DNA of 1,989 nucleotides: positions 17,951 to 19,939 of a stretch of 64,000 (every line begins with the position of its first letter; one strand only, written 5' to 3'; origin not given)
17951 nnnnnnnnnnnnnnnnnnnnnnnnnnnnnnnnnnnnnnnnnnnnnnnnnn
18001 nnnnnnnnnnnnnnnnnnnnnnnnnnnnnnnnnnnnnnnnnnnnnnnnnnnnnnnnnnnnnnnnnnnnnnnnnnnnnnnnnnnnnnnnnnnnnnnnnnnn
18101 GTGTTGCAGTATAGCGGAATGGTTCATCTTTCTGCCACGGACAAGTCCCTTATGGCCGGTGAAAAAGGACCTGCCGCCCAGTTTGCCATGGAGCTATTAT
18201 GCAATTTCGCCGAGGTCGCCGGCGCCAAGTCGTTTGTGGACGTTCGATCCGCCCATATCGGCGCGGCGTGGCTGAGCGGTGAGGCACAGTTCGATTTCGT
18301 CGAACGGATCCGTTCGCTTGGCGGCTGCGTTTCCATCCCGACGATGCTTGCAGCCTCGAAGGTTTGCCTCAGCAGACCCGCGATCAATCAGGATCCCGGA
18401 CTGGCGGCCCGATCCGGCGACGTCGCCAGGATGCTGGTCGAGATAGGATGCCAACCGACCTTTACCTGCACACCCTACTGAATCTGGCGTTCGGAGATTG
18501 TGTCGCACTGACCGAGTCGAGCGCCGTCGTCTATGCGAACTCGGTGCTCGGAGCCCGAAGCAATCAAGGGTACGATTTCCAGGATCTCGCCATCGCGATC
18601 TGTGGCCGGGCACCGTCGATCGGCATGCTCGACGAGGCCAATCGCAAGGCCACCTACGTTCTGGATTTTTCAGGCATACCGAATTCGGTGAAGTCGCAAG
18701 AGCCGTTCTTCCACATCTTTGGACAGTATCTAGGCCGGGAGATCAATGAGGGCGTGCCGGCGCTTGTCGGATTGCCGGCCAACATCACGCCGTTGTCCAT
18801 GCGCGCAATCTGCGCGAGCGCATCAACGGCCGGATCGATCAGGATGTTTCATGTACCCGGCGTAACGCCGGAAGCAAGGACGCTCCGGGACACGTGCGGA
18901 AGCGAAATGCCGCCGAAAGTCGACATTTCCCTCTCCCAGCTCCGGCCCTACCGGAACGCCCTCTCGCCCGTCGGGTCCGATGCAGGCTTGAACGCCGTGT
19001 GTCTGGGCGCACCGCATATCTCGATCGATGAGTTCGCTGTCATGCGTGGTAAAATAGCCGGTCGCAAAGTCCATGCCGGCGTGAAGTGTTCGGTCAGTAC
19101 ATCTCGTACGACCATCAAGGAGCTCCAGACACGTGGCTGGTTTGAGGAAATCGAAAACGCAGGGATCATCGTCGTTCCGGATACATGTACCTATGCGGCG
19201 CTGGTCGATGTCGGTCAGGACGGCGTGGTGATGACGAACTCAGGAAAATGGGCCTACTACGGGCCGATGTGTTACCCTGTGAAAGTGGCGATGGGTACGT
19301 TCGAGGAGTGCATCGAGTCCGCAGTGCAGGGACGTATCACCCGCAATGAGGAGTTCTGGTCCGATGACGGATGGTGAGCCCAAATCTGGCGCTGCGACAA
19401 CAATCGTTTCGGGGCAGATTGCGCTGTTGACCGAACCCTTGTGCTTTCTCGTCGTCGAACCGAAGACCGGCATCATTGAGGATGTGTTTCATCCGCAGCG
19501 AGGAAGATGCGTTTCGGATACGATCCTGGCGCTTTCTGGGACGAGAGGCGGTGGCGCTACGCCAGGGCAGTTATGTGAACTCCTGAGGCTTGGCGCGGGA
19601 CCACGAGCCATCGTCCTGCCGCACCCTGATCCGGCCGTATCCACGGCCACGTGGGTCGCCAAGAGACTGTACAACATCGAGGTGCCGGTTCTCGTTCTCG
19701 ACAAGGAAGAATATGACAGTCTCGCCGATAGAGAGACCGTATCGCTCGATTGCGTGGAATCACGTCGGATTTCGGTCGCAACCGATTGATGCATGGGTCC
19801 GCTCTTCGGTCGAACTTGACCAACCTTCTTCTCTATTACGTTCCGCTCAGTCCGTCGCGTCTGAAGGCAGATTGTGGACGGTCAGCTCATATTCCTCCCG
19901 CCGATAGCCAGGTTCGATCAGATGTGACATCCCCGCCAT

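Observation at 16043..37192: One 21-bp AT-rich palindrome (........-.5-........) sits in all five divergent promoter regions of the catabolic island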

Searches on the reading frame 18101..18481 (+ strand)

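Call 9: search_protein_families(library=pfam, proteins=[window:18101-18481:+])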
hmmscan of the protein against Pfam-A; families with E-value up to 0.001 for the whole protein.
window:18101-18481:+ (126 aa): 1 family
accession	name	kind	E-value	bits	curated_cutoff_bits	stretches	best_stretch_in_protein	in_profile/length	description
PF04412.18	AcnX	-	1.5e-25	90.2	31.5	1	9-126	2-122/400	Aconitase X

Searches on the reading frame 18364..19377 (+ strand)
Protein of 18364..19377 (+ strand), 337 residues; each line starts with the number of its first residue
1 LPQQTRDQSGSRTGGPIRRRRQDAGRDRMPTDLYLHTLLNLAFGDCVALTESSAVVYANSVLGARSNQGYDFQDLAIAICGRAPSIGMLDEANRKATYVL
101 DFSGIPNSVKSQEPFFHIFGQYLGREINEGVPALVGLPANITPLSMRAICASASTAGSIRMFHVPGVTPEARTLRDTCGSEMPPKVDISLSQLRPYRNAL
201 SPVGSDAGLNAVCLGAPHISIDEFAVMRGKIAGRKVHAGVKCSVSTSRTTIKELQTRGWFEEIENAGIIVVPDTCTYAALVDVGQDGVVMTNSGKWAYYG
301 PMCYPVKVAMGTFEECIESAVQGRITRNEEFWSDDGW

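Call 9: search_protein_families(library=pfam, proteins=[window:18364-19377:+])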
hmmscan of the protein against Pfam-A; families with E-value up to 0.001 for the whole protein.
window:18364-19377:+ (337 aa): 1 family
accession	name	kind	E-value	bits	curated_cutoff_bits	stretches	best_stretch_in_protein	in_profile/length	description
PF04412.18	AcnX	-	7.9e-70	236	31.5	1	42-318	129-400/400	Aconitase X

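Call 55: search_protein_families(library=ncbifam, proteins=[window:18364-19377:+], max_evalue=1e-10)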
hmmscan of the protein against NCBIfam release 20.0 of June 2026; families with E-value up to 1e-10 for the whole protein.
window:18364-19377:+ (337 aa): 1 family
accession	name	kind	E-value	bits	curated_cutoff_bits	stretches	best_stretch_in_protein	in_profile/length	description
NF051439.1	C3LHypDHLhpIPSEAE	equivalog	1.9e-58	198.2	700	1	44-329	272-552/555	cis-3-hydroxy-L-proline dehydratase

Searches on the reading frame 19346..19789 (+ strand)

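Call 9: search_protein_families(library=pfam, proteins=[window:19346-19789:+])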
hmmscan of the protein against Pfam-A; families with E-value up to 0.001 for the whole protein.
window:19346-19789:+ (147 aa): 1 family
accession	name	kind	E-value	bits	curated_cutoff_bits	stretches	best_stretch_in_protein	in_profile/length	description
PF01989.23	AcnX_swivel_put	-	4.5e-13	49.3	27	1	37-114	7-78/80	Aconitase X swivel domain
